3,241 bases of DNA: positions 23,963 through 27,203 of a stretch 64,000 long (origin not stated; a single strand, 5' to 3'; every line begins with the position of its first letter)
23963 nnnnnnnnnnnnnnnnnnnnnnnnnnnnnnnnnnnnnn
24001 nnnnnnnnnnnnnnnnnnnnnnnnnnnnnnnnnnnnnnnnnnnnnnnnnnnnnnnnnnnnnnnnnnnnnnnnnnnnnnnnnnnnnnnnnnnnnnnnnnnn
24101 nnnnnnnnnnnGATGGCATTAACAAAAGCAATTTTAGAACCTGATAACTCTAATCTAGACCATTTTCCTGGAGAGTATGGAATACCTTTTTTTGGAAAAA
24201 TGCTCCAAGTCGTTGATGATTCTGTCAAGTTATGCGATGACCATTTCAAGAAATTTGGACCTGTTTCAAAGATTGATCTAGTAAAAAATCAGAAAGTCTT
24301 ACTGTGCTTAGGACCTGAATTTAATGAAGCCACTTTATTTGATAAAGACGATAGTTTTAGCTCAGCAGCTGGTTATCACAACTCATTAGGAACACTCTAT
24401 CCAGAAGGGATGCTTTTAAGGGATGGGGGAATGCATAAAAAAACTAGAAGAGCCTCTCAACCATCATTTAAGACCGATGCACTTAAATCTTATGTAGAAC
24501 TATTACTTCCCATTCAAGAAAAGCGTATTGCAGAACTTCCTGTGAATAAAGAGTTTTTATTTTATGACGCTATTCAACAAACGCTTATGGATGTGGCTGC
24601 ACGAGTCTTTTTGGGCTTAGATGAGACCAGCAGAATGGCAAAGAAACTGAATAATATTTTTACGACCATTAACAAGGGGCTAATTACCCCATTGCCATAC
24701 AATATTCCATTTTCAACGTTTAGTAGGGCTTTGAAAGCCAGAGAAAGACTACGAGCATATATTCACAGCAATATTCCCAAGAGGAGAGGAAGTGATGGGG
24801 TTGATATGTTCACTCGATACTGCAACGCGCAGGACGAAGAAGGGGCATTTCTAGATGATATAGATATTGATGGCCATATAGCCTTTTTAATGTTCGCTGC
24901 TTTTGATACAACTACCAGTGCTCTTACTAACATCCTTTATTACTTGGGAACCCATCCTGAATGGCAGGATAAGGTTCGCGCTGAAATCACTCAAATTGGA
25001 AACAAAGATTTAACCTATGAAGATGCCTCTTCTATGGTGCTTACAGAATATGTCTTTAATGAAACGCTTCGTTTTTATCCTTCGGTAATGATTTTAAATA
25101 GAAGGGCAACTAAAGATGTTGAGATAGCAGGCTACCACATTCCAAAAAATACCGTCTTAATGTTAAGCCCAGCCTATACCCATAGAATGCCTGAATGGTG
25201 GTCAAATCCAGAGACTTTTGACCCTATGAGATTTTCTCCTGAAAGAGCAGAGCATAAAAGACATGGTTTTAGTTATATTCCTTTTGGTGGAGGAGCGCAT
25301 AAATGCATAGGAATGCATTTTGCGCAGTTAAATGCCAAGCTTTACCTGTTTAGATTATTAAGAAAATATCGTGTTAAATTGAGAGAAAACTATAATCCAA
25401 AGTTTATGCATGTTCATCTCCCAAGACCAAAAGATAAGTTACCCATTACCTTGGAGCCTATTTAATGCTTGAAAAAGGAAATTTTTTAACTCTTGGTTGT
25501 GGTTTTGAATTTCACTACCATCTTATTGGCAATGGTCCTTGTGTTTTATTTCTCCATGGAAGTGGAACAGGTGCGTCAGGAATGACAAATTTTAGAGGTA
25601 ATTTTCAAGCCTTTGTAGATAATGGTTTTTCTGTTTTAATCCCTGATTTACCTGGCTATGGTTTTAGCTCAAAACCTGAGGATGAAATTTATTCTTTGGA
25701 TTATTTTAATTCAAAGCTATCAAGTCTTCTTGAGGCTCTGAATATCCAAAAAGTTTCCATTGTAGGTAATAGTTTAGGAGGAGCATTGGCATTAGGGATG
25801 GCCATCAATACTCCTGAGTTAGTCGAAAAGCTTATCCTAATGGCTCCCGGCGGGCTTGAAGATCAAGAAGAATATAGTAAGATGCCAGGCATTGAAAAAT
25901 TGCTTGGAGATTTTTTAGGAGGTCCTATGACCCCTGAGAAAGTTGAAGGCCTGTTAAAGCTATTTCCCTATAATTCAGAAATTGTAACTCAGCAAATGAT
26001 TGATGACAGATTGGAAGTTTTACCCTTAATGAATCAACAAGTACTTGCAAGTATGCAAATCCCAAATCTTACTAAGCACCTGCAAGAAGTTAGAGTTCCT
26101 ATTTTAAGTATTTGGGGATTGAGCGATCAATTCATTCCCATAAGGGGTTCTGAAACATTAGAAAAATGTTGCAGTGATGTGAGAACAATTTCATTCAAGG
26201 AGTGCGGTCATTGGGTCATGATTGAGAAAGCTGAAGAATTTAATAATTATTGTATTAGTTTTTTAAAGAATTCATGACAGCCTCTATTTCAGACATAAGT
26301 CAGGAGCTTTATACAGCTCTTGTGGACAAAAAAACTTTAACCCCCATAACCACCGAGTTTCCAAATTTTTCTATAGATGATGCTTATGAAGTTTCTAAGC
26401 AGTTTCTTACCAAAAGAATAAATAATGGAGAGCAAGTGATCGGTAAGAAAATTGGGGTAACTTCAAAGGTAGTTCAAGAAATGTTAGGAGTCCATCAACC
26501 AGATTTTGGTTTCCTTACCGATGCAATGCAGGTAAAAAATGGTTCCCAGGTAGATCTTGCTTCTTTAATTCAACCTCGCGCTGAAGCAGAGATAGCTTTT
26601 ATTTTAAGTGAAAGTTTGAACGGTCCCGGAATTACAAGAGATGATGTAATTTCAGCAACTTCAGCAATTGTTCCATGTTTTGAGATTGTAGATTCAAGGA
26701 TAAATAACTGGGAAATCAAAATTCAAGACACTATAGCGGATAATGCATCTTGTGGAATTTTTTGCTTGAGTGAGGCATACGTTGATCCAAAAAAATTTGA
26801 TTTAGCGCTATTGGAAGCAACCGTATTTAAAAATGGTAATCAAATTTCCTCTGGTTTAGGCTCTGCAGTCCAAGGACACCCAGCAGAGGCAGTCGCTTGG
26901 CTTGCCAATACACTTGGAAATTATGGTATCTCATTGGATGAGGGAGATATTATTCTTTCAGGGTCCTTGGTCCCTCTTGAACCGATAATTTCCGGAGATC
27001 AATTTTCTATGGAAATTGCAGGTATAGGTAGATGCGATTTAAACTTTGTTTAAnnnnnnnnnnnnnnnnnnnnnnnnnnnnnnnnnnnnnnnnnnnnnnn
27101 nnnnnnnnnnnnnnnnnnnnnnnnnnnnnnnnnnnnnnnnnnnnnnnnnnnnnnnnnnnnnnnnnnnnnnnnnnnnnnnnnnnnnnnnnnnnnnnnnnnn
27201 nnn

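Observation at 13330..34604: Steroid-nucleus / HIP (C/D-ring) catabolic gene set in a very AT-rich, compact genome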

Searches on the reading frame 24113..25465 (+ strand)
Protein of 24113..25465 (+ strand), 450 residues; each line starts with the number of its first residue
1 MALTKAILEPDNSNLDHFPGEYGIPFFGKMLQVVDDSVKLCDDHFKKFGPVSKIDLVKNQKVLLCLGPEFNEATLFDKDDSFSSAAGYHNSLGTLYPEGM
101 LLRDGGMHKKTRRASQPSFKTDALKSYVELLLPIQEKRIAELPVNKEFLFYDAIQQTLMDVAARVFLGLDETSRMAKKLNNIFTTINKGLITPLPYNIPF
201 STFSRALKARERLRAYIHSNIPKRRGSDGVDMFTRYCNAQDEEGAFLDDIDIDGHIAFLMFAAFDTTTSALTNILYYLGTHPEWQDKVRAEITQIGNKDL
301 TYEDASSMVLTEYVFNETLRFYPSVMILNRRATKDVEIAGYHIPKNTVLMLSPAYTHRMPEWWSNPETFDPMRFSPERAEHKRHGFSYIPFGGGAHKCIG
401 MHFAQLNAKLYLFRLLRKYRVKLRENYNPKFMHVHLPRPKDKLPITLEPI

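Call 5: search_protein_families(library=ncbifam, proteins=[window:24113-25465:+], max_evalue=1e-8)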
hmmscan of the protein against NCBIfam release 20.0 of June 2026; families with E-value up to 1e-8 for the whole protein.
window:24113-25465:+ (450 aa): 8 families
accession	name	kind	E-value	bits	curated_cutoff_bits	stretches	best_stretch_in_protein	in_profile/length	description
NF051859.1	AlbFlvMonOxTrpSyn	equivalog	3.6e-49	167.6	700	1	22-426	26-434/457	bifunctional albaflavenone monooxygenase/terpene synthase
NF045812.1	PentlenOxigase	equivalog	4.3e-39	134.6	800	1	78-423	61-413/444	pentalenene oxygenase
NF050147.1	aminopyruv_ApyO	equivalog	6.5e-39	133.8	525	1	98-430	78-404/444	RiPP biosynthesis cytochrome P450 ApyO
TIGR04538.1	P450_cycloAA_1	subfamily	2e-22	79.6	500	1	105-418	74-365/395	cytochrome P450, cyclodipeptide synthase-associated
NF053744.1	FAProxCypCBc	equivalog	2.3e-14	52.8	600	1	311-400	276-365/416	CYP152 family fatty-acid peroxygenase CypC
NF041802.1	P450_SolI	exception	4.2e-13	48.6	850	1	99-420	108-396/424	solanimycin biosynthesis cytochrome P450 SolI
NF041177.1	Cyp119_Thmprot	equivalog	3.5e-12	45.8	680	1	100-421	68-342/368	cytochrome P450 Cyp119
TIGR04458.1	CYP450_TxtE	equivalog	6.6e-10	38.2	500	1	103-431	87-386/403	4-nitrotryptophan synthase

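Call 6: search_protein_families(library=pfam, proteins=[window:24113-25465:+], max_evalue=0.0001)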
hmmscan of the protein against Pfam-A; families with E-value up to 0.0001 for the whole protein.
window:24113-25465:+ (450 aa): 1 family
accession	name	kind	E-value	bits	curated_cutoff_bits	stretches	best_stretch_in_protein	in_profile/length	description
PF00067.27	p450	-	6.8e-73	246.4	22.8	1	19-433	2-447/462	Cytochrome P450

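Call 16: search_solved_structures(query=window:24113-25465:+, max_evalue=1e-20)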
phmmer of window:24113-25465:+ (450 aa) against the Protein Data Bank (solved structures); distinct sequences matched with E-value up to 1e-20: 65 (the best 60 are shown).
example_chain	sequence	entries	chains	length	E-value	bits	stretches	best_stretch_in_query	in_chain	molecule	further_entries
2ve3_A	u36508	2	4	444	8.9e-50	172.8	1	9-448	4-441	PUTATIVE CYTOCHROME P450 120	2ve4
9wat_A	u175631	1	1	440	2.5e-44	154.8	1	22-429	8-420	Cytochrome P450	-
6mi0_A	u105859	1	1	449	1.9e-39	138.8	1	23-424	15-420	Cytochrome P450 51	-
7jj1_A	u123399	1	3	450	1.9e-39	138.8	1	23-424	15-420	Cytochrome P450 51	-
6mcw_A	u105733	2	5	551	3.7e-39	137.8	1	23-424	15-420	Cytochrome P450 51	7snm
5vcd_A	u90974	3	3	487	1.2e-38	136.2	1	234-423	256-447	Cytochrome P450 3A4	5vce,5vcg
7kvk_A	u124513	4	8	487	3e-38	134.8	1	237-422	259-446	Cytochrome P450 3A4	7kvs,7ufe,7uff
6ma7_A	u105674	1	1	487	7.2e-38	133.6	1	227-422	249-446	Cytochrome P450 3A4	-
9yk4_A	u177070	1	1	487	9.5e-38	133.2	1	237-423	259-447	Cytochrome P450 3A4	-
4ny4_A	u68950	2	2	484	1e-37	133.1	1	237-422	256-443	Cytochrome P450 3A4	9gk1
1w0e_A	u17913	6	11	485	1e-37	133.1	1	237-422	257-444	CYTOCHROME P450 3A4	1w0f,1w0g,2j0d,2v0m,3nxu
1tqn_A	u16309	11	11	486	1e-37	133.1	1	237-422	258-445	cytochrome P450 3A4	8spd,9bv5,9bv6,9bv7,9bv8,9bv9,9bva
7lxl_A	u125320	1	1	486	1e-37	133.1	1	237-422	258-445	Cytochrome P450 3A4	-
3tjs_A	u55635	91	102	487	1e-37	133.1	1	237-422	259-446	Cytochrome P450 3A4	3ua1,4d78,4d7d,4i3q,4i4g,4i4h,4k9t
4d6z_A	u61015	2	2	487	2.5e-37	131.8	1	239-422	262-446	CYTOCHROME P450 3A4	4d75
8gk3_A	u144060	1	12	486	2.9e-37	131.6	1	230-422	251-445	Cytochrome P450 3A7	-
7mk8_A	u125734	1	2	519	3.6e-37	131.3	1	230-422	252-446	Isoform 2 of Cytochrome P450 3A7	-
3dbg_A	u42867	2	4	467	5.2e-36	127.5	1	23-428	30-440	Putative cytochrome P450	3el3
7wzl_A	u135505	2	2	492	1.4e-35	126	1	228-421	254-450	Putative cytochrome P450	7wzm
5veu_A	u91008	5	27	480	5.2e-35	124.2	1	227-422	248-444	Cytochrome P450 3A5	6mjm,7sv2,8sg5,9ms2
7lad_A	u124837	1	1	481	5.2e-35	124.1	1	227-422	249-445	Cytochrome P450 3A5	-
6c93_A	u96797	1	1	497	2.7e-31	111.9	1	221-420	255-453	Cytochrome P450 4B1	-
5t6q_A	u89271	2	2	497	1.3e-30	109.6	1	221-420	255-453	Cytochrome P450 4B1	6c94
6a17_A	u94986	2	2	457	3.2e-28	101.8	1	18-430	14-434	Cytochrome P450 90B1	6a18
6a15_A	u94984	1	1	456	5.1e-28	101.1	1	18-430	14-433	Cytochrome P450 90B1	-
6a16_A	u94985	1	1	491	2.1e-25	92.5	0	256-430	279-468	Cytochrome P450 90B1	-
1u13_A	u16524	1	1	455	4.3e-25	91.5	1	43-425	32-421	Cytochrome P450 51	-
2q9f_A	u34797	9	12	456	5.7e-25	91.1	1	43-445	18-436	Cytochrome P450 46A1 | Cholesterol 24-hydroxylase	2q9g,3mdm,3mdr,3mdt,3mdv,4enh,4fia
1x8v_A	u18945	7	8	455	6e-25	91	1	43-425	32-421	Cytochrome P450 51 | STEROL 14ALPHA-DEMETHYLASE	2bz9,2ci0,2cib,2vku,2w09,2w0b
1e9x_A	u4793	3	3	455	9.7e-25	90.3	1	46-425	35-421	CYTOCHROME P450 51-LIKE RV0764C | CYTOCHROME P450 51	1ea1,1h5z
7tef_A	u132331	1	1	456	2e-24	89.3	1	54-425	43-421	Cytochrome P450 51B1 Cyp51B1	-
2w0a_A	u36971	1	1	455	3.5e-24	88.5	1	44-425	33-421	CYTOCHROME P450 51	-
9njw_A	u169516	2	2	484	9.2e-23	83.8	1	251-450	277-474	Cytochrome P450, CYP11A1 | Ancestral Cytochrome P450 11A1 (CYP11A1)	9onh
7f3w_A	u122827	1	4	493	9.2e-23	83.8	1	221-439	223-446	cytochrome P450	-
7f3h_A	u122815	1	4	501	1.1e-22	83.5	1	221-439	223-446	Bifunctional cytochrome P450/NADPH--P450 reductase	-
3ebs_A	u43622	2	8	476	3e-21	78.8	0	258-433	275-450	Cytochrome P450 2A6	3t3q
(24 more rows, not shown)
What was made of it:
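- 24113..25465 (+): Cytochrome P450 of the CYP120/CYP51/CYP136 type, not CYP125/142. The best PDB match is CYP120A1 (2VE3) at 173 bits, followed by CYP51 (call 16).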

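Call 56: find_homologous_proteins(query=window:24113-25462:+, max_evalue=1e-20)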
Query window:24113-25462:+ (450 aa): 2592 proteins with E <= 1e-20 among 8000 candidates; the best 120 are listed.
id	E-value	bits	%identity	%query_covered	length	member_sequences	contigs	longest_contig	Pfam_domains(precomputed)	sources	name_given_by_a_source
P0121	0.0e+0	1030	98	100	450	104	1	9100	PF00067.28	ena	-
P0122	1.5e-276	935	88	100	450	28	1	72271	PF00067.28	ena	-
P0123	3.4e-229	779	74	98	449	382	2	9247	PF00067.28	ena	-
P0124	4.2e-227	772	74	98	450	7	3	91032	PF00067.28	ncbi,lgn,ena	-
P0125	3.8e-225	766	72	100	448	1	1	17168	PF00067.28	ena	-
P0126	6.0e-224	762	71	100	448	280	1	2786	PF00067.28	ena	-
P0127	1.9e-220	750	70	98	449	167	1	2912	PF00067.28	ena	-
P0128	6.9e-220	748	70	98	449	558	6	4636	PF00067.28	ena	-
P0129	8.7e-220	748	70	98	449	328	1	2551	PF00067.28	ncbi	-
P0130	1.4e-218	744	69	98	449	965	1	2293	PF00067.28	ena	-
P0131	1.2e-216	738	70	99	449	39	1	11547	PF00067.28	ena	-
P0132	8.4e-216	735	68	100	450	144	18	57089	PF00067.28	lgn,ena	-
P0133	2.2e-174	598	75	76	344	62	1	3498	PF00067.28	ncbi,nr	ncbi:cytochrome P450, partial [bacterium]|nr:cytochrome P450 [bacterium]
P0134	6.3e-166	571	73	74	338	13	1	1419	PF00067.28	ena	-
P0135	5.2e-149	515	51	98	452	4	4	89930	PF00067.28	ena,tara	tara:strand:- start:3686 stop:5044 length:1359 start_codon:yes stop_codon:yes gene_type:complete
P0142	5.1e-127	442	43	98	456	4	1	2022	PF00067.28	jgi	jgi:cytochrome P450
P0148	3.9e-123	430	43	98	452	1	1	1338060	PF00067.28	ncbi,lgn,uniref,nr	ncbi:cytochrome P450 [Sinobacterium caligoides]|uniref:Cytochrome P450 n=1 Tax=Sinobacterium caligoi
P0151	2.1e-122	427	43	99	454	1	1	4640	PF00067.28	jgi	jgi:cytochrome P450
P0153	3.1e-122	427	42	98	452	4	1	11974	PF00067.28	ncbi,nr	ncbi:MAG: cytochrome P450 [Gammaproteobacteria bacterium]|nr:MAG: cytochrome P450 [Gammaproteobacter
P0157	4.3e-120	420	43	98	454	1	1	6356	PF00067.28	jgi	jgi:cytochrome P450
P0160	1.1e-119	418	45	98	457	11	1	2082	PF00067.28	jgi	jgi:cytochrome P450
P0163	2.9e-119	417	43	99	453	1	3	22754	PF00067.28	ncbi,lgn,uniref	ncbi:cytochrome P450 [Litorivivens sp.]|uniref:cytochrome P450 n=1 Tax=Litorivivens sp. TaxID=202086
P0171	3.6e-118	413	43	99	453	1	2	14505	PF00067.28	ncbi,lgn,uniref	ncbi:cytochrome P450 [Litorivivens sp.]|uniref:cytochrome P450 n=2 Tax=Litorivivens sp. TaxID=202086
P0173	6.8e-118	412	42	98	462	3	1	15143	PF00067.28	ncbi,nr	ncbi:MAG: cytochrome P450 [Gammaproteobacteria bacterium]|nr:MAG: cytochrome P450 [Gammaproteobacter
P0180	2.2e-117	411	42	98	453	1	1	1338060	PF00067.28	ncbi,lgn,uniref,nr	ncbi:cytochrome P450 [Sinobacterium caligoides]|uniref:Cytochrome P450 n=1 Tax=Sinobacterium caligoi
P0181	9.6e-117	408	43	99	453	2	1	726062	PF00067.28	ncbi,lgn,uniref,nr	ncbi:cytochrome P450 [Litorivivens lipolytica]|uniref:Cytochrome P450 n=1 Tax=Litorivivens lipolytic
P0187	2.6e-116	407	41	99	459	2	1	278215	PF00067.28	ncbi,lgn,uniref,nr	ncbi:Putative cytochrome P450 136 [BD1-7 clade bacterium]|uniref:Cytochrome P450 136 n=1 Tax=BD1-7 c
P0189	9.5e-116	405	43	98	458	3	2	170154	PF00067.28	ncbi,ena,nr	ncbi:MAG: cytochrome P450 [Pseudomonadales bacterium]|nr:cytochrome P450 [Pseudomonadales bacterium]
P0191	1.8e-115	404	42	97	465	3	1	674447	PF00067.28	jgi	jgi:cytochrome P450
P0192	2.1e-115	404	42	98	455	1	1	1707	PF00067.28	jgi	jgi:cytochrome P450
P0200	1.4e-113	398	42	98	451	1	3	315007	PF00067.28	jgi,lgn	jgi:cytochrome P450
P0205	2.9e-113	397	43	97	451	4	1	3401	PF00067.28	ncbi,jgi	jgi:cytochrome P450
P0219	4.6e-112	393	40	99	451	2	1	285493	PF00067.28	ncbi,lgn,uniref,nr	ncbi:Putative cytochrome P450 136 [BD1-7 clade bacterium]|uniref:Cytochrome P450 136 n=1 Tax=BD1-7 c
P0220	6.6e-112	393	42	98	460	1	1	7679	PF00067.28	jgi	jgi:cytochrome P450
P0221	9.0e-112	392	43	98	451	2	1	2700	PF00067.28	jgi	jgi:cytochrome P450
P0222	9.3e-112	392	42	98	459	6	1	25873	PF00067.28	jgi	jgi:cytochrome P450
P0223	1.0e-111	392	42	98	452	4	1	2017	PF00067.28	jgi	jgi:cytochrome P450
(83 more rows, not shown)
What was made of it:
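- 24113..25465 (+): Named relatives at 40-45% identity are called 'putative P450 136' (call 56).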

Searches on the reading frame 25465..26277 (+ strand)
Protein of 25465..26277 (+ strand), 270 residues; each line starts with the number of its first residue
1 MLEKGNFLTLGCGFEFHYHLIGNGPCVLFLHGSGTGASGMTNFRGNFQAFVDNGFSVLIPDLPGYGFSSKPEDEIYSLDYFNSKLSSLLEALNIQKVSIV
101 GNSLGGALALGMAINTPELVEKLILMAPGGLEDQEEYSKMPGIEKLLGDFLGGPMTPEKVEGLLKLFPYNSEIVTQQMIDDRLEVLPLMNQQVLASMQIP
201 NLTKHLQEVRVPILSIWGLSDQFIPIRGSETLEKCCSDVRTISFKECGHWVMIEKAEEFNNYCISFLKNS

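Call 5: search_protein_families(library=ncbifam, proteins=[window:25465-26277:+], max_evalue=1e-8)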
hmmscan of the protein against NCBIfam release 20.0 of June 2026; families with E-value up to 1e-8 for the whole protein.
window:25465-26277:+ (270 aa): 21 families
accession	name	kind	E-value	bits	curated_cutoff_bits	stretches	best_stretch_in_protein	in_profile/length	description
NF045632.1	hydroxlase_HsaD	equivalog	1.1e-46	159.1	400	1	15-268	23-289/290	4,5:9,10-diseco-3-hydroxy-5,9,17-trioxoandrosta-1(10),2-diene-4-oate hydrolase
TIGR03343.1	biphenyl_bphD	equivalog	2.1e-42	145.3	462.15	1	13-269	19-282/282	2-hydroxy-6-oxo-6-phenylhexa-2,4-dienoate hydrolase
NF011457.0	PRK14875.1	equivalog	5.3e-30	104.6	307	1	22-268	128-370/372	acetoin dehydrogenase dihydrolipoyllysine-residue acetyltransferase subunit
TIGR03695.1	menH_SHCHC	equivalog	4.9e-21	75.3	208.55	1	25-267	3-251/252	2-succinyl-6-hydroxy-2,4-cyclohexadiene-1-carboxylate synthase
TIGR02427.1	protocat_pcaD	equivalog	5.9e-21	75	255.85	1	49-127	34-111/251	3-oxoadipate enol-lactonase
NF050089.1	i_nPHAscl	equivalog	9.3e-21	74.1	300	1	25-131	19-120/288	intracellular short-chain-length polyhydroxyalkanoate depolymerase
NF052614.1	AB_fold_OlsI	equivalog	2.1e-18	66.8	385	1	77-145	70-139/272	ornithine lipid biosynthesis O-acyltransferase OlsI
NF051488.1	bifunc_PcaDC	exception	6.2e-18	65.1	390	1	24-128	12-111/375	bifunctional 3-oxoadipate enol-lactonase/4-carboxymuconolactone decarboxylase PcaDC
TIGR03611.1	RutD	equivalog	6.8e-18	65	238.5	1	14-126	3-111/258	pyrimidine utilization protein D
TIGR01250.1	pro_imino_pep_2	subfamily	2.5e-17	63.4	167.65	1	23-138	24-137/288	proline iminopeptidase-family hydrolase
TIGR01738.1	bioH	equivalog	2.3e-16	60.2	206.95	1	27-266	7-244/245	pimeloyl-ACP methyl ester esterase BioH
TIGR03056.1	bchO_mg_che_rel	equivalog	3.7e-16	59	172.55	1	13-117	15-117/278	alpha/beta fold hydrolase BchO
NF051487.1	bifunc_PcaCD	exception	7.3e-14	51.7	430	0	54-126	198-269/413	bifunctional 4-carboxymuconolactone decarboxylase/3-oxoadipate enol-lactonase PcaCD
NF045948.1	ProImpepThrmp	equivalog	2.4e-13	50.2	500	0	13-125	11-125/291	proline iminopeptidase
NF002043.0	PRK00870.1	subfamily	2.8e-13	50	265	1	23-127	45-147/302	haloalkane dehalogenase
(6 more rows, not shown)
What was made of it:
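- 25465..26277 (+): Meta-cleavage-product hydrolase (HsaD/BphD-like). NCBIfam scores are HsaD 159 and BphD 145 bits, both below their cut-offs (call 5).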

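Call 6: search_protein_families(library=pfam, proteins=[window:25465-26277:+], max_evalue=0.0001)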
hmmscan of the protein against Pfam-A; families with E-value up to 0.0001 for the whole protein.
window:25465-26277:+ (270 aa): 3 families
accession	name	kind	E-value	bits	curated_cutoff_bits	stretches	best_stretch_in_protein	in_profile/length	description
PF00561.26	Abhydrolase_1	-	5.3e-29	102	25.8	2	25-133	1-105/245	alpha/beta hydrolase fold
PF12697.13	Abhydrolase_6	-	4.5e-18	67.2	26.3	1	27-260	1-215/217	Alpha/beta hydrolase family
PF12146.15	Hydrolase_4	-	3.9e-17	62.8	27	1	27-255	7-238/239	Serine aminopeptidase, S33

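Call 14: search_solved_structures(query=window:25465-26277:+, max_evalue=1e-10)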
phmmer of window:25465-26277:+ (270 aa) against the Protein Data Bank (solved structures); distinct sequences matched with E-value up to 1e-10: 57.
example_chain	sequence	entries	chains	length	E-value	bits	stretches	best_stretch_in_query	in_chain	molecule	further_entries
2og1_A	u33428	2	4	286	2.5e-42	148.7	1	13-269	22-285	2-hydroxy-6-oxo-6-phenylhexa-2,4-dienoate hydrolase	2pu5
2rht_A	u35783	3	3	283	6.3e-42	147.3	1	13-269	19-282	2-hydroxy-6-oxo-6-phenylhexa-2,4-dienoate hydrolase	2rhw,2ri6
2puh_A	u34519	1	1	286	6.5e-42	147.3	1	13-269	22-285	2-hydroxy-6-oxo-6-phenylhexa-2,4-dienoate hydrolase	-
3v1k_A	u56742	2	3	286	3.3e-41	145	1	13-269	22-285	2-hydroxy-6-oxo-6-phenylhexa-2,4-dienoate hydrolase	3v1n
3v1l_A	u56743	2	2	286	8.6e-41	143.6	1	13-269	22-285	2-hydroxy-6-oxo-6-phenylhexa-2,4-dienoate hydrolase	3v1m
2pu7_A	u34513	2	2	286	1.6e-40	142.7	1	13-269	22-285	2-hydroxy-6-oxo-6-phenylhexa-2,4-dienoate hydrolase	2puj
5jz9_A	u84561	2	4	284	9e-37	130.4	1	15-267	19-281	4,5:9,10-diseco-3-hydroxy-5,9,17-trioxoandrosta-1(10),2-diene-4-oate hydrolase | 2-hydroxy-6-oxo-6-phenylhexa-2,4-dienoate hydrolase BphD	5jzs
7zjt_A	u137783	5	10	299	1.1e-36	130.2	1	15-267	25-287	4,5:9,10-diseco-3-hydroxy-5,9,17-trioxoandrosta-1(10),2-diene-4-oate hydrolase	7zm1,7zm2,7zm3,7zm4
2vf2_A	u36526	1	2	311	1.3e-36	130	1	15-267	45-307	2-HYDROXY-6-OXO-6-PHENYLHEXA-2,4-DIENOATE HYDROLASE BPHD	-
5jzb_A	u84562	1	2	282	1.3e-36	129.9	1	15-267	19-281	4,5:9,10-diseco-3-hydroxy-5,9,17-trioxoandrosta-1(10),2-diene-4-oate hydrolase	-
2wud_A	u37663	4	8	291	2.6e-36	128.9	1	15-267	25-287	2-HYDROXY-6-OXO-6-PHENYLHEXA-2,4-DIENOATE HYDROLASE BPHD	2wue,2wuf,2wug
9ijk_A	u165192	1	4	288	9.1e-32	114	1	11-268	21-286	2-hydroxy-6-oxononadienedioate/2-hydroxy-6-oxononatrienedioate hydrolase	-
1u2e_A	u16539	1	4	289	9.2e-32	114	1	11-268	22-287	2-hydroxy-6-ketonona-2,4-dienedioic acid hydrolase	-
2d0d_A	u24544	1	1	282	1.5e-31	113.3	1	10-268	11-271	2-hydroxy-6-oxo-7-methylocta-2,4-dienoate hydrolase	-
1iun_A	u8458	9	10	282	1.9e-31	113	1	10-268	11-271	meta-Cleavage product hydrolase | 2-hydroxy-6-oxo-7-methylocta-2,4-dienoate hydrolase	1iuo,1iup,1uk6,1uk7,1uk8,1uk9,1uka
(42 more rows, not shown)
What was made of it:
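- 25465..26277 (+): PDB scores are BphD 149 and HsaD 130 bits (call 14).
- On HsaD/TesD (4,9-DSHA hydrolase): In the PDB, BphD scores 149 bits against HsaD 130 bits (call 14).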

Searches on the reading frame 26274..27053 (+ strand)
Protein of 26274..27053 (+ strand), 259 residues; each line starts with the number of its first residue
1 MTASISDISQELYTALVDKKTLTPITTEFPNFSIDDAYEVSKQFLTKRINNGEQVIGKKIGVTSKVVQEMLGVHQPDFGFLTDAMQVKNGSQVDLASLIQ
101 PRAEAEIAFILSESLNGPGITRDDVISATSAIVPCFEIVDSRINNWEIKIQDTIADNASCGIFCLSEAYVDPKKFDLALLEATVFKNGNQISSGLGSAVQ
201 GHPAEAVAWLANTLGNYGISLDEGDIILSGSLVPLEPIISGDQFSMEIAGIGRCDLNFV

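Call 5: search_protein_families(library=ncbifam, proteins=[window:26274-27053:+], max_evalue=1e-8)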
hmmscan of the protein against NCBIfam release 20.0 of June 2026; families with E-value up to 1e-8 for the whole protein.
window:26274-27053:+ (259 aa): 4 families
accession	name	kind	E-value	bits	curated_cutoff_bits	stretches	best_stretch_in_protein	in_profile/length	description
TIGR03220.1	catechol_dmpE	equivalog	9e-111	369.3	408.8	1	5-258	2-255/255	2-oxopent-4-enoate hydratase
TIGR02312.1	HpaH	equivalog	2.2e-64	217.6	351.5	1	3-259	5-267/267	2-oxo-hept-4-ene-1,7-dioate hydratase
NF008461.0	PRK11342.1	equivalog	1e-60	205.3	350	1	4-258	5-259/269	2-keto-4-pentenoate hydratase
TIGR03218.1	catechol_dmpH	equivalog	7.3e-57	192.7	350.55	1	3-257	8-262/263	2-oxo-3-hexenedioate decarboxylase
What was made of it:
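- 26274..27053 (+): 2-Oxopent-4-enoate/2-hydroxyhexadienoate hydratase (HsaE-type). TIGR03220, 369 bits (cut-off 409) (call 5).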

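Call 6: search_protein_families(library=pfam, proteins=[window:26274-27053:+], max_evalue=0.0001)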
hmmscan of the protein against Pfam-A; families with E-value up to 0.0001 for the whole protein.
window:26274-27053:+ (259 aa): 1 family
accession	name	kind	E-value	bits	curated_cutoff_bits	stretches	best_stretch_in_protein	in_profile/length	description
PF01557.24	FAA_hydrolase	-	2.5e-12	47.4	23.9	1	85-255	41-210/214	Fumarylacetoacetate (FAA) hydrolase C-terminal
